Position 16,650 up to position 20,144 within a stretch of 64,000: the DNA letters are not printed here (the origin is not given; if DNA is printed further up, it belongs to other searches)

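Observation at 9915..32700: Roughly 22.7-kb accessory region bracketed by two inward-pointing tRNA genes, with no integrase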

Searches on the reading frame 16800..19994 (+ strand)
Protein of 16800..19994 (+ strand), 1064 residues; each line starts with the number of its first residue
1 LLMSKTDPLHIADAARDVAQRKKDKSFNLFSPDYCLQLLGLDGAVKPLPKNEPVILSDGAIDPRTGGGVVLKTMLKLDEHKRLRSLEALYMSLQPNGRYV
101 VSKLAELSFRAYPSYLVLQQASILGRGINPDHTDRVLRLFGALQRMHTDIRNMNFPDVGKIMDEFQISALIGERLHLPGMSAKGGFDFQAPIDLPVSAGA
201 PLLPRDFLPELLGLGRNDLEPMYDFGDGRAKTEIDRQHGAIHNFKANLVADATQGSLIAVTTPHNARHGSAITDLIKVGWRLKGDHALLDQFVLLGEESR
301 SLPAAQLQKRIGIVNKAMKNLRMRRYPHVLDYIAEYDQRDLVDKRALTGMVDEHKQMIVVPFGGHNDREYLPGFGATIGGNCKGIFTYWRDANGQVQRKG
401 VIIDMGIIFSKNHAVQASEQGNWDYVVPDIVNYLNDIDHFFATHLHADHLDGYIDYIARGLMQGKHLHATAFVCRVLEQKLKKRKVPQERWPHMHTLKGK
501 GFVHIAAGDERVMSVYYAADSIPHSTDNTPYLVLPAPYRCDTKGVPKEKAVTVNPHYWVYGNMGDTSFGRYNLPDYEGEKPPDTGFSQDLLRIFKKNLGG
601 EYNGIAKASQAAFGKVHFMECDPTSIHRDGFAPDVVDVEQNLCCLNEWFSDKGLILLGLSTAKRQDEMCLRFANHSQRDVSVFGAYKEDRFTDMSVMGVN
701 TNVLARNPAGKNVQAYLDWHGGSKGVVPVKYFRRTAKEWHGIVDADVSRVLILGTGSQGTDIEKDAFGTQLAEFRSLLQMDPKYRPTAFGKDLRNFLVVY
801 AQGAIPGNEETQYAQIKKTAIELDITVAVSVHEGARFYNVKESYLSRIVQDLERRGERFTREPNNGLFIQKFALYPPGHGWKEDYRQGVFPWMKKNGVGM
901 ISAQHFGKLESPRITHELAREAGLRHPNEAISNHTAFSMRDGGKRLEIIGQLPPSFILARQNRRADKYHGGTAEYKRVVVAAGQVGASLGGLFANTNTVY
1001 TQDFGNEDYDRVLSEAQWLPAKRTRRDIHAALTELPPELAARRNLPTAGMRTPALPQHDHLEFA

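Call 9: search_protein_families(library=pfam, proteins=[window:16800-19994:+], max_evalue=0.01)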
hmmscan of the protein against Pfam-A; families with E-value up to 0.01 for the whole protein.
window:16800-19994:+ (1064 aa): 1 family
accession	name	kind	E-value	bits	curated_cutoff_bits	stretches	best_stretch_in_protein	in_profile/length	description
PF12706.13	Lactamase_B_2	-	0.00061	19.9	27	1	434-507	28-100/200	Beta-lactamase superfamily domain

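Call 27: search_protein_families(library=padloc, proteins=[window:16800-19994:+], max_evalue=0.01)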
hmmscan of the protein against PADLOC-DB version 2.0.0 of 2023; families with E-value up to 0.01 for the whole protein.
window:16800-19994:+ (1064 aa): 0 families

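Call 28: search_protein_families(library=ncbifam, proteins=[window:16800-19994:+], max_evalue=0.01)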
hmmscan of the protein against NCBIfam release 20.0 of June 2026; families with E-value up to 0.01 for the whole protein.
window:16800-19994:+ (1064 aa): 1 family
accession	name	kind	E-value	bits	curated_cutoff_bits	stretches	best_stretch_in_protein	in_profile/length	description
NF047419.1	RNase_J1_RnjA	exception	2.3e-05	23.3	820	1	399-525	25-140/549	ribonuclease J1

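Call 58: search_solved_structures(query=A5, max_evalue=1)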
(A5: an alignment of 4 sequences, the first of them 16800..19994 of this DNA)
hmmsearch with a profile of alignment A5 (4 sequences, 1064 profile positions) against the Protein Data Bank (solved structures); distinct sequences matched with E-value up to 1: 1.
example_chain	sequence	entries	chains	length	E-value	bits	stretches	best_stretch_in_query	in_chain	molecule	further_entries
3zq4_A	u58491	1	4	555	0.088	14.1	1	396-526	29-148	RIBONUCLEASE J 1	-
